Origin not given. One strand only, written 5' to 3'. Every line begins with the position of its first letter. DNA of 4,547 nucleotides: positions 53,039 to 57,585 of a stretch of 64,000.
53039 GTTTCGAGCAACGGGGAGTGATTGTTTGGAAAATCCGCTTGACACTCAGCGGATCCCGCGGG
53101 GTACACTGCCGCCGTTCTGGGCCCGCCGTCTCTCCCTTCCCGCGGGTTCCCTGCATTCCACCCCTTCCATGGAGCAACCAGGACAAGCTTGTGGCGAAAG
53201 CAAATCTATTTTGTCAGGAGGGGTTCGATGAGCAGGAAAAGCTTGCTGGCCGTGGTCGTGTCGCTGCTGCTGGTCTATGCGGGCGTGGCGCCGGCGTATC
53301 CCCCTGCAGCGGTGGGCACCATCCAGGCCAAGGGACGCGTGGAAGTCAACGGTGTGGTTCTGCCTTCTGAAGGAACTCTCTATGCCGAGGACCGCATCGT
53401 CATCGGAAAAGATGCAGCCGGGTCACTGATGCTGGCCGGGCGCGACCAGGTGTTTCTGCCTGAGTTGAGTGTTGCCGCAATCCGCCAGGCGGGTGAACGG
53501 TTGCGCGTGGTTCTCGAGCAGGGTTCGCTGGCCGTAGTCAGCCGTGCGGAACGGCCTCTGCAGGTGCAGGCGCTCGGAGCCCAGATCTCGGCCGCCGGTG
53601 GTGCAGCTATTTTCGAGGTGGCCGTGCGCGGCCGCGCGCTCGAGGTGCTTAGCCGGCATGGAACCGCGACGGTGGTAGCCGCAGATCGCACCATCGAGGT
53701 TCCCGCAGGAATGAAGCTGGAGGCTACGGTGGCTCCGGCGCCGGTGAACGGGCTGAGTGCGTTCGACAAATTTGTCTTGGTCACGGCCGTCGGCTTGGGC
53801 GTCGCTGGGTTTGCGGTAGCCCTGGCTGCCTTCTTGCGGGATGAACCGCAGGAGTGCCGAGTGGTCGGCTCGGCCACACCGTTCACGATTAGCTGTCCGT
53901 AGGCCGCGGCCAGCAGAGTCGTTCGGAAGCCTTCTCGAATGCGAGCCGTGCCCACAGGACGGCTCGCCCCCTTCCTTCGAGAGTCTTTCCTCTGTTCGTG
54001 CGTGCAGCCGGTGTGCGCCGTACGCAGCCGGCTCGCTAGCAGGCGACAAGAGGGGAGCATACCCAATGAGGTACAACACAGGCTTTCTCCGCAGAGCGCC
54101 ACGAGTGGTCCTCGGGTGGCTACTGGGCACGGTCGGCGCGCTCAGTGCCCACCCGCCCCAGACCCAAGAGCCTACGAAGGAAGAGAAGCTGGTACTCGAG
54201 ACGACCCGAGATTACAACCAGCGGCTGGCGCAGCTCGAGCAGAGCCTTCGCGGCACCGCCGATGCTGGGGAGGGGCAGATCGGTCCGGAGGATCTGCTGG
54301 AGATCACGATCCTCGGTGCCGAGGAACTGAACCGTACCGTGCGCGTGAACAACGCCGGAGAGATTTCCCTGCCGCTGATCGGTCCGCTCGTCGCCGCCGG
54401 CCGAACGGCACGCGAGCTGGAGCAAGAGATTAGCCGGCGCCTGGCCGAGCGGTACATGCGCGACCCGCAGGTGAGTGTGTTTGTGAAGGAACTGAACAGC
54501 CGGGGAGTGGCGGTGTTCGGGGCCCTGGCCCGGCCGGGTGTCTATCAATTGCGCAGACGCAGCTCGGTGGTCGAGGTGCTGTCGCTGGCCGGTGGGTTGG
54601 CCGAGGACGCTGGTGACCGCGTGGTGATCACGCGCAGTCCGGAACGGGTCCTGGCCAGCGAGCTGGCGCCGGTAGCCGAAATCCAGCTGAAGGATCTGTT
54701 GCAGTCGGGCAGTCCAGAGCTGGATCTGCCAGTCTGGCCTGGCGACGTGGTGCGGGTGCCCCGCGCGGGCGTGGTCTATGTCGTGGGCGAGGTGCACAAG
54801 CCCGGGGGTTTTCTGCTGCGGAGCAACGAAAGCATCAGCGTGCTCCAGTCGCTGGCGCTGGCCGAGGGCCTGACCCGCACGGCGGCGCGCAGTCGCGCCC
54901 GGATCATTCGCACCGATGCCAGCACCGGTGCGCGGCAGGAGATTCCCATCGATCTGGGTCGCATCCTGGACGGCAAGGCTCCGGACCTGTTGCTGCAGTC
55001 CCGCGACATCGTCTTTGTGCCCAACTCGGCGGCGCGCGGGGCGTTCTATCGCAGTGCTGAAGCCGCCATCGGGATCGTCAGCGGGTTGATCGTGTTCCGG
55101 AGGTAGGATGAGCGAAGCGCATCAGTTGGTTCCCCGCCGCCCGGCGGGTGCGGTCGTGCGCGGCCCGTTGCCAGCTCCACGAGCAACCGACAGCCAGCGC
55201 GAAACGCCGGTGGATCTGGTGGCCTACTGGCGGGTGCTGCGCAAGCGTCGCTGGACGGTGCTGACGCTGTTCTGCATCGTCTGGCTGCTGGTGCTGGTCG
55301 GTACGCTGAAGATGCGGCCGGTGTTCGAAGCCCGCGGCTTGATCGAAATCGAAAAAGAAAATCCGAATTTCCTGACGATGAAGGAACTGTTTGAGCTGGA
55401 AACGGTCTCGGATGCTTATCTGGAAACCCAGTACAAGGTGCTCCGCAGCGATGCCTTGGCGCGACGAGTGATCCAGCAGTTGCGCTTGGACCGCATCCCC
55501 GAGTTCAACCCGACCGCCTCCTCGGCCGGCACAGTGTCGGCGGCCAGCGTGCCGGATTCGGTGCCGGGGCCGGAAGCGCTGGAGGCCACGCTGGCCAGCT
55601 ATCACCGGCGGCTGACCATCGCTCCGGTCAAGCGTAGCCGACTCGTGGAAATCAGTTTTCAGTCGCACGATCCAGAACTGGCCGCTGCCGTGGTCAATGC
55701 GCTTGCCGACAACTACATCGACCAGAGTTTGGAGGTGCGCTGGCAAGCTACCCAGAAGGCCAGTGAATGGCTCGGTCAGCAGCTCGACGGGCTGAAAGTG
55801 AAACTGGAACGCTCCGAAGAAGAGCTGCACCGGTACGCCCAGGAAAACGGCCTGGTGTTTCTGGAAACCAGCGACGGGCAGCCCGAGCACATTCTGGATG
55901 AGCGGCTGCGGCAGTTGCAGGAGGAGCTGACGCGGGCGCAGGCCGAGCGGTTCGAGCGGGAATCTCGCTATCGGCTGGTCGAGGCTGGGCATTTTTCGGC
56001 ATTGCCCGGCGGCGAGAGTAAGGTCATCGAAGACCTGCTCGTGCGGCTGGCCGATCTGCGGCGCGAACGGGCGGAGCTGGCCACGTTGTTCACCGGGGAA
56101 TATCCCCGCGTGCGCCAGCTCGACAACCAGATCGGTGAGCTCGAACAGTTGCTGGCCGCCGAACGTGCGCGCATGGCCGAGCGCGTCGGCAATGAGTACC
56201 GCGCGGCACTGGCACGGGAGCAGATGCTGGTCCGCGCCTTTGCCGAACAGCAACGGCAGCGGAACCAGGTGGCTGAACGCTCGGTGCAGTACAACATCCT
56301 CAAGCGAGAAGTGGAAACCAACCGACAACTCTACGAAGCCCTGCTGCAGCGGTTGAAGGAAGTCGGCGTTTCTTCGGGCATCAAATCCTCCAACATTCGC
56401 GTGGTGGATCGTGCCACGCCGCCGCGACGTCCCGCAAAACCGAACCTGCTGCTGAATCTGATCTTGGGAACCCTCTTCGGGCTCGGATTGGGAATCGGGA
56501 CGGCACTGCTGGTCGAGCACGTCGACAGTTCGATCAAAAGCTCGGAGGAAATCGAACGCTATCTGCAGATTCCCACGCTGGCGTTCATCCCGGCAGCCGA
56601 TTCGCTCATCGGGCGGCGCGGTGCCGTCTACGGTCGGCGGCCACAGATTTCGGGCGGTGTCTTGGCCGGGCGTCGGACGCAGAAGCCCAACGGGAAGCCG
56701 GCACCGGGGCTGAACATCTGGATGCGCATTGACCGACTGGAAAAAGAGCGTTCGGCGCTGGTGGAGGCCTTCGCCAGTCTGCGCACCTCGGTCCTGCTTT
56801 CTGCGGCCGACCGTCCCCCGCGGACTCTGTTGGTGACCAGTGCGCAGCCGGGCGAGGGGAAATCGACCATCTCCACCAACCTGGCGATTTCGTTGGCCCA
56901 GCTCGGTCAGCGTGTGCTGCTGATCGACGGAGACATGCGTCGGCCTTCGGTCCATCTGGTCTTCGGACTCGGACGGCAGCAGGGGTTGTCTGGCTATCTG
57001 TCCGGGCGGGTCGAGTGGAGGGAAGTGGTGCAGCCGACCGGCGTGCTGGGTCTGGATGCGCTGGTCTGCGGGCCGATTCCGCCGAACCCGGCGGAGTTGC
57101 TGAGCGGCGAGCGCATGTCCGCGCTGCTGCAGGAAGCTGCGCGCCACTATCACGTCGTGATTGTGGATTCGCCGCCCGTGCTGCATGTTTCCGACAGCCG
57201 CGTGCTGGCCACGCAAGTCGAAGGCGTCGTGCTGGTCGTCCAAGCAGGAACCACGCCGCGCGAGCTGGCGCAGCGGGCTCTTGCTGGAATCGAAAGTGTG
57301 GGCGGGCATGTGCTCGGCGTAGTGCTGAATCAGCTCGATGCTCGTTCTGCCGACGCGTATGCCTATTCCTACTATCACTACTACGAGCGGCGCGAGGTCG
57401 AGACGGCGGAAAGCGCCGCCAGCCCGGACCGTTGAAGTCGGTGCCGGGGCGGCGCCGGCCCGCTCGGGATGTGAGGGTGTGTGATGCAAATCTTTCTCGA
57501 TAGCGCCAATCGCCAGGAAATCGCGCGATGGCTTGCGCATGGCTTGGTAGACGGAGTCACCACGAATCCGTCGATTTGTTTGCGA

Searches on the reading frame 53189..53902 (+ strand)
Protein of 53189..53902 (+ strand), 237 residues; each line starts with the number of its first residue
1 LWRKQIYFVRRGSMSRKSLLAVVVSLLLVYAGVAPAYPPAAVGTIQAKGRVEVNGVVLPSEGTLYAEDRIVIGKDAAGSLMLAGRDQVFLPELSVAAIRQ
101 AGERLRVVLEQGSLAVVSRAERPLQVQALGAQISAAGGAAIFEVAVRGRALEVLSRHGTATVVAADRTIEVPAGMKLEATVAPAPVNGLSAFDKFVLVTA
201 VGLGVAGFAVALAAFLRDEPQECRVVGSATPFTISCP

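Call 3: search_protein_families(library=pfam, proteins=[window:53189-53902:+])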
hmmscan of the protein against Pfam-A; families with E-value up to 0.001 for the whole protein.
window:53189-53902:+ (237 aa): 0 families

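Call 4: search_protein_families(library=ncbifam, proteins=[window:53189-53902:+])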
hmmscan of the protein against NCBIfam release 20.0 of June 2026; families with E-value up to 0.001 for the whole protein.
window:53189-53902:+ (237 aa): 0 families

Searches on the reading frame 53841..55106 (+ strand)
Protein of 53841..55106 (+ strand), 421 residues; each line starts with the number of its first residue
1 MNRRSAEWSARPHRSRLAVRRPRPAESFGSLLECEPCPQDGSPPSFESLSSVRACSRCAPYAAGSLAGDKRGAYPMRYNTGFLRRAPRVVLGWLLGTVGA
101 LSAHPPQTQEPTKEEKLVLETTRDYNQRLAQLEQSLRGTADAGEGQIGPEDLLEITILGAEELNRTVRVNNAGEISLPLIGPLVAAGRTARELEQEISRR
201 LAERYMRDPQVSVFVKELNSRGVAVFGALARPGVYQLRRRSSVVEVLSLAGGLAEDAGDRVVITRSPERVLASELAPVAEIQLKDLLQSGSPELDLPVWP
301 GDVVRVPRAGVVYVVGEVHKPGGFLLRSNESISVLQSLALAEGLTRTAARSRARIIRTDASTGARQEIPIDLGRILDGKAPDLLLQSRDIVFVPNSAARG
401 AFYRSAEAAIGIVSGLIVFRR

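Call 3: search_protein_families(library=pfam, proteins=[window:53841-55106:+])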
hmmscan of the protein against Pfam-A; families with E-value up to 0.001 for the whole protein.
window:53841-55106:+ (421 aa): 3 families
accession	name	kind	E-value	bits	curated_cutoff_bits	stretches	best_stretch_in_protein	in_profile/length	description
PF02563.21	Poly_export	-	9.3e-23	80.6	28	1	144-215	6-76/77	Polysaccharide biosynthesis/export protein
PF10531.15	SLBB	-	3.8e-15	55.9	27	2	223-265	2-45/55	SLBB domain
PF22461.2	SLBB_2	-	7e-13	48.9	27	2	312-393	3-79/79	SLBB domain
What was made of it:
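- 53841..55106 (+): Wza-type outer-membrane polysaccharide export protein. The real start is probably internal, since orthologues are about 340-346 aa. Pfam domains Poly_export, SLBB and SLBB_2 (call 3).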

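Call 4: search_protein_families(library=ncbifam, proteins=[window:53841-55106:+])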
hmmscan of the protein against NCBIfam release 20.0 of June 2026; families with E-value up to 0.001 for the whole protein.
window:53841-55106:+ (421 aa): 4 families
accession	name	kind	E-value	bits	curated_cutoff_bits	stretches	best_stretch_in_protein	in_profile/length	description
TIGR03028.1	EpsE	equivalog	2.4e-37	128.5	262.65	1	146-368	3-218/239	polysaccharide export protein EpsE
TIGR03027.2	pepcterm_export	equivalog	5.6e-33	114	180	2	146-308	4-166/169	XrtA/PEP-CTERM system exopolysaccharide export protein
NF041843.1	EpsY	equivalog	3.2e-21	75.5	320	1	146-269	54-177/211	exopolysaccharide export protein EpsY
NF011658.0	PRK15078.1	subfamily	3.4e-19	68.9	333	1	130-361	70-306/380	polysaccharide export protein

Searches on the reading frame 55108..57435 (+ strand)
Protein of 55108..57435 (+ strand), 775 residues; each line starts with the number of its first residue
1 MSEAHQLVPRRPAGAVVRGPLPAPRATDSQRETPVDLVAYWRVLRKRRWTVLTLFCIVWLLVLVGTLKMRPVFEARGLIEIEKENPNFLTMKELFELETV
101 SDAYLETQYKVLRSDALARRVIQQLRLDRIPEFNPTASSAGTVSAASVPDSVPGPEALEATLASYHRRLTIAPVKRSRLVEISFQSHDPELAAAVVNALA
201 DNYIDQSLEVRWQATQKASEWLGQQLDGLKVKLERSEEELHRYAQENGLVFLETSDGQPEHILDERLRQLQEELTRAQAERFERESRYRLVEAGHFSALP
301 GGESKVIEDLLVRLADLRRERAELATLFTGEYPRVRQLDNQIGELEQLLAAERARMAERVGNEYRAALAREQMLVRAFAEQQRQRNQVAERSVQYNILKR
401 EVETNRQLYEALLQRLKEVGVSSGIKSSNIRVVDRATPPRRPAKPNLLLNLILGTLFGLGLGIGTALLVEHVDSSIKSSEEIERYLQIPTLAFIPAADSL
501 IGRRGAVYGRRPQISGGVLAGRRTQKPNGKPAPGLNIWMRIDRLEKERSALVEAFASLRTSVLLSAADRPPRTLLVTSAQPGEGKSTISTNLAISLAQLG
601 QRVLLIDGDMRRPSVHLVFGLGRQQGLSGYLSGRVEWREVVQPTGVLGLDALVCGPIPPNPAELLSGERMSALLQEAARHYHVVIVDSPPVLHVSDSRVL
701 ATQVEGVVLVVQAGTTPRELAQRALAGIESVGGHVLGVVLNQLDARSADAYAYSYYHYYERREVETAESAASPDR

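Call 3: search_protein_families(library=pfam, proteins=[window:55108-57435:+])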
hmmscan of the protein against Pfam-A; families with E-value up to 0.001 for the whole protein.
window:55108-57435:+ (775 aa): 7 families
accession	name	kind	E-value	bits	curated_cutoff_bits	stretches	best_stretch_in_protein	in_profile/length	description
PF13807.11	GNVR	-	1.2e-15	57.6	27.7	1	398-468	9-79/82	G-rich domain on putative tyrosine kinase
PF10609.15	ParA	-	3.3e-11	43.5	27.1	1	573-742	5-174/246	NUBPL iron-transfer P-loop NTPase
PF13614.12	AAA_31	-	1.2e-09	38.8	27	1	576-713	6-149/177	AAA domain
PF01656.29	CbiA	-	1.7e-09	38.1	25.4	1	575-747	2-87/125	CobQ/CobB/MinD/ParA nucleotide binding domain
PF02706.20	Wzz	-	3.8e-06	27.6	25.5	1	35-125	3-91/91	Chain length determinant protein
PF09140.17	MipZ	-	2.3e-05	24.3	20.7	1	576-620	5-49/262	ATPase MipZ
PF06564.18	CBP_BcsQ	-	0.00031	20.8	21.3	1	576-717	6-151/234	Cellulose biosynthesis protein BcsQ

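Call 4: search_protein_families(library=ncbifam, proteins=[window:55108-57435:+])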
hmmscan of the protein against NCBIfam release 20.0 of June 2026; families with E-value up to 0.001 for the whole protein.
window:55108-57435:+ (775 aa): 21 families
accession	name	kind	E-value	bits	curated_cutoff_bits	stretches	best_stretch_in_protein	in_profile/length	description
TIGR01005.1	eps_transp_fam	subfamily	3.4e-91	306.6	411.7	1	34-763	3-736/754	exopolysaccharide transport protein family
NF007350.0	PRK09841.1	equivalog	2.1e-78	264.2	1248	2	336-758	314-718/726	tyrosine-protein kinase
TIGR03017.1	EpsF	equivalog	2.1e-64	217.9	422.75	1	42-494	8-443/444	chain length determinant protein EpsF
NF008568.0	PRK11519.1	equivalog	1e-63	215.6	1068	3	551-759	506-714/720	tyrosine-protein kinase Wzc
TIGR01007.1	eps_fam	subfamily_domain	1.2e-54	185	108.05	1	553-756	1-203/204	polysaccharide biosynthesis tyrosine autokinase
TIGR03007.1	pepcterm_ChnLen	equivalog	6.6e-47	159.9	278.85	1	153-497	97-463/498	XrtA system polysaccharide chain length determinant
TIGR03029.1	EpsG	equivalog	1.4e-42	145.7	313.8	1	549-742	81-274/274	chain length determinant protein tyrosine kinase EpsG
TIGR03018.1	pepcterm_TyrKin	hypoth_equivalog_domain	2.3e-42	144.7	230.65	1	545-741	5-207/207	XrtA-associated tyrosine autokinase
TIGR01969.1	minD_arch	subfamily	5.9e-14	51.8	201.75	1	573-746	2-173/251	cell division ATPase MinD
TIGR01006.1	polys_exp_MPA1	subfamily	8.9e-13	48.2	296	1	425-498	152-225/226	CspC family polysaccharide chain length determinant protein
TIGR01968.1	minD_bact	equivalog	1.3e-10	41.1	212.9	1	573-740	3-170/261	septum site-determining protein MinD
TIGR03371.1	cellulose_yhjQ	equivalog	2.5e-08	33.7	157.85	1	573-747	3-182/246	cellulose biosynthesis protein BcsQ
NF041546.1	ParA_partition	equivalog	4.2e-08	33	180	1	579-610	7-38/203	ParA family partition ATPase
NF041136.1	MrpORP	equivalog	4.2e-08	32.9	450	1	573-625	7-59/365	iron-sulfur cluster carrier protein MrpORP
TIGR03815.1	CpaE_hom_Actino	equivalog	4.7e-08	32.5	154.45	1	548-715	93-256/340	septum site-determining protein Ssd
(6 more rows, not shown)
